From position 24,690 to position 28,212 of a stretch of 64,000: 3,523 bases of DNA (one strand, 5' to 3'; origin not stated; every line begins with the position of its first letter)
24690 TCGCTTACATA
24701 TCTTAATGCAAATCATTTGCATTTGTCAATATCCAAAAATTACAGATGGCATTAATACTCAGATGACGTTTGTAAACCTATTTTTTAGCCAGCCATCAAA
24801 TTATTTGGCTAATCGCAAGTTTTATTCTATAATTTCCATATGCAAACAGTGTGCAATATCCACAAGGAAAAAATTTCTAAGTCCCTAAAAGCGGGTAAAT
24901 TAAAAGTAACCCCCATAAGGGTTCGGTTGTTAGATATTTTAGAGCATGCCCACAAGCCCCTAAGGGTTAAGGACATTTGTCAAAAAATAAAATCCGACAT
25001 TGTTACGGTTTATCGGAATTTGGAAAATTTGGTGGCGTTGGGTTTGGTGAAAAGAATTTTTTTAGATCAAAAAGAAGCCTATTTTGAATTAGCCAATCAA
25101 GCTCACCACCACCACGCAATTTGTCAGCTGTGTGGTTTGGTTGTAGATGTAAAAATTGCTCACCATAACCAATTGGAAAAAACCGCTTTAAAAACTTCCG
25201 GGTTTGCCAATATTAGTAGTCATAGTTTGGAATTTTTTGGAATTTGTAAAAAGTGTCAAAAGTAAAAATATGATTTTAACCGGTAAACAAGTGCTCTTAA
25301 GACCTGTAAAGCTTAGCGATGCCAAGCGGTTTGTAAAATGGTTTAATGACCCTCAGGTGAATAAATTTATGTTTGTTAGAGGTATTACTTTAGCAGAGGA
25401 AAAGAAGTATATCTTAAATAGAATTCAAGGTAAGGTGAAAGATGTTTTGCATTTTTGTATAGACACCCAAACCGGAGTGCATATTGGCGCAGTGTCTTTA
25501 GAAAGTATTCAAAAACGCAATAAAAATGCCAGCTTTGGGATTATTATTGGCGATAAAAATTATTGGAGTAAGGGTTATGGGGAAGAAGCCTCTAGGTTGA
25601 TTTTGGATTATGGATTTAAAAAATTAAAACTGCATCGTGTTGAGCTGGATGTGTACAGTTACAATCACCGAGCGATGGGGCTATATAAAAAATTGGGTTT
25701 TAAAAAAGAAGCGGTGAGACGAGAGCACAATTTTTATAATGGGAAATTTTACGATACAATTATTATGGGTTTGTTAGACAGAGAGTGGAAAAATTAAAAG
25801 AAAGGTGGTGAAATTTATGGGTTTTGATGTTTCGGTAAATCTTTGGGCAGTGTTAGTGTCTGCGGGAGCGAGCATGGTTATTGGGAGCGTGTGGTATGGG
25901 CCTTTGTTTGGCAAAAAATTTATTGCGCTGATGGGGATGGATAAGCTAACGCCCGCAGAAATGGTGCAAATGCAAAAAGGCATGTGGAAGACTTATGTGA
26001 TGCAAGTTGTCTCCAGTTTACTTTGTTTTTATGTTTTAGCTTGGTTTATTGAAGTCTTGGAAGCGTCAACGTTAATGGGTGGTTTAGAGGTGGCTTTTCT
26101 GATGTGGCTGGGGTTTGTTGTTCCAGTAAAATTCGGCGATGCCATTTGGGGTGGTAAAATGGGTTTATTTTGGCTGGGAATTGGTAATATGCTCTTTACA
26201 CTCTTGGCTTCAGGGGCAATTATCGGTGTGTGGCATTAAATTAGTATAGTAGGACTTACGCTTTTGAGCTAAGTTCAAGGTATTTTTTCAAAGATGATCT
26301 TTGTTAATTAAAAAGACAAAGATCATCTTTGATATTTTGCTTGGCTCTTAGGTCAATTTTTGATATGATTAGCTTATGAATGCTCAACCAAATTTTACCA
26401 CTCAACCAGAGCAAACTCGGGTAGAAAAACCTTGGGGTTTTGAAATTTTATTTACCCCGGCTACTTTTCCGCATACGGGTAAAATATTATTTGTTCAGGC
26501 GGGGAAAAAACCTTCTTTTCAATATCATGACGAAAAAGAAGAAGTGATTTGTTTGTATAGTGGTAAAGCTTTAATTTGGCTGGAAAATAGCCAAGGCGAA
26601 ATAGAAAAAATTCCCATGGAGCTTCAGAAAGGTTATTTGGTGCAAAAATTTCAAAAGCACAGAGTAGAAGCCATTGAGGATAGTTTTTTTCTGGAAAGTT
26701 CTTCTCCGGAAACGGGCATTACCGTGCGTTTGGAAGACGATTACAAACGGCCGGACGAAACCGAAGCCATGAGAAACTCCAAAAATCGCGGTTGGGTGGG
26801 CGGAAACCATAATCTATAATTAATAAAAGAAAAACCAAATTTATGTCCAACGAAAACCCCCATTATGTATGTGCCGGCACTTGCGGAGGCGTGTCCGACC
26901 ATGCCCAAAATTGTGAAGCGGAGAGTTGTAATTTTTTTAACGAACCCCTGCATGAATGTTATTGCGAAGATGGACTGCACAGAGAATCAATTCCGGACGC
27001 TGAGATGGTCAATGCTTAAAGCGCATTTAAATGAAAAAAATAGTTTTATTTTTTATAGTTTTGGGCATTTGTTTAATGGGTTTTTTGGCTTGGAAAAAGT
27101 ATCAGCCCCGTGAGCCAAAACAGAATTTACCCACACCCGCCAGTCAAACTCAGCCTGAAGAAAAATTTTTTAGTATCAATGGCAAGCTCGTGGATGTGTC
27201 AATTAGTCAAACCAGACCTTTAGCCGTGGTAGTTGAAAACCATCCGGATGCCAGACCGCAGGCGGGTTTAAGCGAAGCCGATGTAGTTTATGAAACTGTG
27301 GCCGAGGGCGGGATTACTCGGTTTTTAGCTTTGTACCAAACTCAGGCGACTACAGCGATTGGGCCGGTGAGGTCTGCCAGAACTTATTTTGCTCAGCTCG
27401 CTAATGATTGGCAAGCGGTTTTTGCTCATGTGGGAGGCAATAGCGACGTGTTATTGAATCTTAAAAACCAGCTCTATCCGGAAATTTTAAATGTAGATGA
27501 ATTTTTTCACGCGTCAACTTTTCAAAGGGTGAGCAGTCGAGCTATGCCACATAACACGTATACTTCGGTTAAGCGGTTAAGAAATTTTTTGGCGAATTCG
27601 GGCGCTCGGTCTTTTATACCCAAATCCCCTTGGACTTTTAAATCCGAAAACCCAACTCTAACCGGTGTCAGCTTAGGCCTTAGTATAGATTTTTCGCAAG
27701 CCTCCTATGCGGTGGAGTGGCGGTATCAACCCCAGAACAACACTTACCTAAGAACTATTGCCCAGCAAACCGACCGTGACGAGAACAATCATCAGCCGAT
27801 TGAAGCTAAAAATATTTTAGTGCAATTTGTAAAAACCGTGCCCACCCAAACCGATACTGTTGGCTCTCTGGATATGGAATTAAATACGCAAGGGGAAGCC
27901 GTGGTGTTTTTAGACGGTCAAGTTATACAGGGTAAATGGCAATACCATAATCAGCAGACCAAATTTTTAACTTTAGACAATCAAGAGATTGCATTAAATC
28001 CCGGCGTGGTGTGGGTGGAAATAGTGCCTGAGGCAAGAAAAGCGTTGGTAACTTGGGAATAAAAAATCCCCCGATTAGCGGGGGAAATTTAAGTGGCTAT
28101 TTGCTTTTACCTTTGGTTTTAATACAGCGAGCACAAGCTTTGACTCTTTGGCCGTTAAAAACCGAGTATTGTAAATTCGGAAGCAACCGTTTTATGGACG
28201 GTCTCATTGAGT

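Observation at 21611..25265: Putative Zur-like regulon: two perfect 7-1-7 palindromic boxes, ZIP transporter, Fur-family regulator and a GC-rich His-motif secreted protein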

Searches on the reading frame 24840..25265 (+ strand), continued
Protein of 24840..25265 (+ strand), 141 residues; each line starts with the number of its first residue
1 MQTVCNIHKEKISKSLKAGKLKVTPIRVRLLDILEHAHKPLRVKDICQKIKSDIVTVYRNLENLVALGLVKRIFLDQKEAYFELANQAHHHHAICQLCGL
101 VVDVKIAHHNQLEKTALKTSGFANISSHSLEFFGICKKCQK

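Call 80: search_protein_families(library=pfam, proteins=[L029:5208-6158:+, L029:4429-5118:-, L037:8168-9106:+, L037:7492-7752:+, L042:3745-5703:+, L044:8250-9278:+, L044:7593-7904:+, L052:9206-9955:+, L064:2630-3556:+, L011:9612-9773:+], max_evalue=0.001)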
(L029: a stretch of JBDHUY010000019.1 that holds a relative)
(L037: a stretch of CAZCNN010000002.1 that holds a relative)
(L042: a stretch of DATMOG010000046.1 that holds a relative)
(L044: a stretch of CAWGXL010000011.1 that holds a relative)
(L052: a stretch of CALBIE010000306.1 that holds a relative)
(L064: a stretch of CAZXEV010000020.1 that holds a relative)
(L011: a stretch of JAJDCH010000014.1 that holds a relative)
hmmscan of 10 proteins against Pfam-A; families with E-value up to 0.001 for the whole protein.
L029:5208-6158:+ (316 aa): 3 families
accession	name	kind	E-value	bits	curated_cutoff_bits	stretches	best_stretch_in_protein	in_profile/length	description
PF01656.29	CbiA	-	4.9e-06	27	25.4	1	7-216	6-86/125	CobQ/CobB/MinD/ParA nucleotide binding domain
PF02374.21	ArsA_ATPase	-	0.00027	20.7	24.3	1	3-55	4-55/305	Anion-transporting ATPase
PF10609.15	ParA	-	0.001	19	27.1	0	6-49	10-53/246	NUBPL iron-transfer P-loop NTPase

L029:4429-5118:- (229 aa): 2 families
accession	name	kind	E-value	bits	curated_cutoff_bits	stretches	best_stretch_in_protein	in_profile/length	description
PF00578.27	AhpC-TSA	-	2.1e-33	115.3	26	1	34-166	1-123/124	AhpC/TSA family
PF08534.16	Redoxin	-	6.2e-16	59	26.6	1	34-174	2-138/148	Redoxin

L037:8168-9106:+ (312 aa): 5 families
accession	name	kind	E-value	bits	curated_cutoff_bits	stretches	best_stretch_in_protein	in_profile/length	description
PF01656.29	CbiA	-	2.1e-09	37.8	25.4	1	7-233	6-112/125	CobQ/CobB/MinD/ParA nucleotide binding domain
PF13614.12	AAA_31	-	2.8e-05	24.6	27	1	7-50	9-52/177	AAA domain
PF02374.21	ArsA_ATPase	-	0.00016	21.5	24.3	1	3-48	4-49/305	Anion-transporting ATPase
PF10609.15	ParA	-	0.00017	21.6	27.1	0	6-39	10-43/246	NUBPL iron-transfer P-loop NTPase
PF16575.11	CLP1_P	-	0.0007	19.9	26.6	0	7-40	1-34/188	mRNA cleavage and polyadenylation factor CLP1 P-loop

L037:7492-7752:+ (86 aa): 0 families

L042:3745-5703:+ (652 aa): 39 families (the best 25 are shown)
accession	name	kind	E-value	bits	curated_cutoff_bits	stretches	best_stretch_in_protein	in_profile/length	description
PF07724.20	AAA_2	-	3e-63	213.2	27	1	401-566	1-166/166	AAA domain (Cdc48 subfamily)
PF10431.15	ClpB_D2-small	-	1.1e-21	77.1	21.9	1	572-651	1-80/81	C-terminal, D2-small domain, of ClpB protein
PF07728.20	AAA_5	-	2.7e-18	66.8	22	1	406-525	2-123/139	AAA domain (dynein-related subfamily)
PF00004.35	AAA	-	3.3e-16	60.3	21.2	2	407-541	2-125/131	ATPase family associated with various cellular activities (AAA)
PF13191.12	AAA_16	-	2e-13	51.6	32.6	1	139-187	2-53/167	AAA ATPase domain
PF00158.32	Sigma54_activat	-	1.6e-11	44.6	20.2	1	405-524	24-143/168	Sigma-54 interaction domain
PF20720.3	nSTAND3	-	6.9e-10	39.3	27.2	1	146-221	7-75/155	Novel STAND NTPase 3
PF13401.12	AAA_22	-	1.9e-09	38.4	27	1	158-344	5-107/130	AAA domain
PF12775.13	AAA_7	-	2.1e-09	37.6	25.8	0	405-452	35-82/181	P-loop containing dynein motor region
PF05496.18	RuvB_N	-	1.2e-07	32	27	0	159-223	34-96/159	Holliday junction DNA helicase RuvB P-loop domain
PF01637.24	ATPase_2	-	1.8e-07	31.6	33.2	1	139-204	1-68/225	ATPase domain predominantly from Archaea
PF05673.19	DUF815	-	1.9e-07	30.9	23.8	1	149-231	44-126/249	Protein of unknown function (DUF815)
PF01935.23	DUF87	-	2.2e-07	31.6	23.2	0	409-562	29-126/220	Helicase HerA, central domain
PF13479.12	AAA_24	-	2.5e-07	31.2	27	0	407-491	6-80/195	AAA domain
PF13173.12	AAA_14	-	3.8e-07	30.6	27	0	407-487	6-74/129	AAA domain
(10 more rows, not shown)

L044:8250-9278:+ (342 aa): 0 families

L044:7593-7904:+ (103 aa): 0 families

L052:9206-9955:+ (249 aa): 1 family
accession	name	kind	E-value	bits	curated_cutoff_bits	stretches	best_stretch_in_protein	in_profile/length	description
PF02535.28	Zip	-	1.2e-24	87.6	35.1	2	104-244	172-317/323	ZIP Zinc transporter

L064:2630-3556:+ (308 aa): 1 family
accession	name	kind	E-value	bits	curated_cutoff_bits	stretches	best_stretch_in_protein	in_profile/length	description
PF01297.22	ZnuA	-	6.1e-78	262.4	29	1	45-304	1-263/263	Zinc-uptake complex component A periplasmic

L011:9612-9773:+ (53 aa): 0 families

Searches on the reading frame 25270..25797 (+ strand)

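Call 6: search_protein_families(library=pfam, proteins=[window:25270-25797:+], max_evalue=0.01)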
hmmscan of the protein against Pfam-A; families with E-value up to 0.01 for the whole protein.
window:25270-25797:+ (175 aa): 5 families
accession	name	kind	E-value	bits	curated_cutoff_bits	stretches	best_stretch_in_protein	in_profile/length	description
PF13302.13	Acetyltransf_3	-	1.4e-26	94.3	25.4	1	8-145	2-138/138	Acetyltransferase (GNAT) domain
PF13420.13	Acetyltransf_4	-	7.5e-14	52.5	24.3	1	10-164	1-154/155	Acetyltransferase (GNAT) domain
PF00583.31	Acetyltransf_1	-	2.1e-11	44.6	20.7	1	60-144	33-116/116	Acetyltransferase (GNAT) family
PF13523.12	Acetyltransf_8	-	4e-08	33.4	27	1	16-148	4-141/145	Acetyltransferase (GNAT) domain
PF13508.13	Acetyltransf_7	-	0.0039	18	27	1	69-146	12-84/84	Acetyltransferase (GNAT) domain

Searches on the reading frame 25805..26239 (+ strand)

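Call 6: search_protein_families(library=pfam, proteins=[window:25805-26239:+], max_evalue=0.01)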
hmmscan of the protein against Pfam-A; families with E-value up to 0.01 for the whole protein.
window:25805-26239:+ (144 aa): 1 family
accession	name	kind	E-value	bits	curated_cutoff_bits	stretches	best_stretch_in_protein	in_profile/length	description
PF08570.15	DUF1761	-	3.2e-20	73.1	31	1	14-141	1-123/123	Protein of unknown function (DUF1761)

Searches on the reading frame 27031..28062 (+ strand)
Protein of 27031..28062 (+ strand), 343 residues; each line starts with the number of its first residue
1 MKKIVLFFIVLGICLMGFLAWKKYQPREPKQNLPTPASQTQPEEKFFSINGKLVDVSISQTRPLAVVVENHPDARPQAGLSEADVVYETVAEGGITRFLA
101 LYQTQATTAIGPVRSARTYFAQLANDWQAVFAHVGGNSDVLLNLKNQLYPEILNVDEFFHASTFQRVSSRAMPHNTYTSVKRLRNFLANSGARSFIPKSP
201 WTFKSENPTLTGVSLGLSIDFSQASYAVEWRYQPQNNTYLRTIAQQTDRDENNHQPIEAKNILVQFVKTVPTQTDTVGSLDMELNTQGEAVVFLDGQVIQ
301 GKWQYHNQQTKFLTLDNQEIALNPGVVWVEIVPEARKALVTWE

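Call 6: search_protein_families(library=pfam, proteins=[window:27031-28062:+], max_evalue=0.01)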
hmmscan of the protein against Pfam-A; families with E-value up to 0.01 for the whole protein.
window:27031-28062:+ (343 aa): 2 families
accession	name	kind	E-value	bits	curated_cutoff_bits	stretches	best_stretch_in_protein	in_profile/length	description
PF11258.13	DUF3048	-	9.3e-45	152.8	25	1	51-192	3-147/148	Protein of unknown function (DUF3048) N-terminal domain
PF17479.7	DUF3048_C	-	2.9e-24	86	25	1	218-329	2-114/114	Protein of unknown function (DUF3048) C-terminal domain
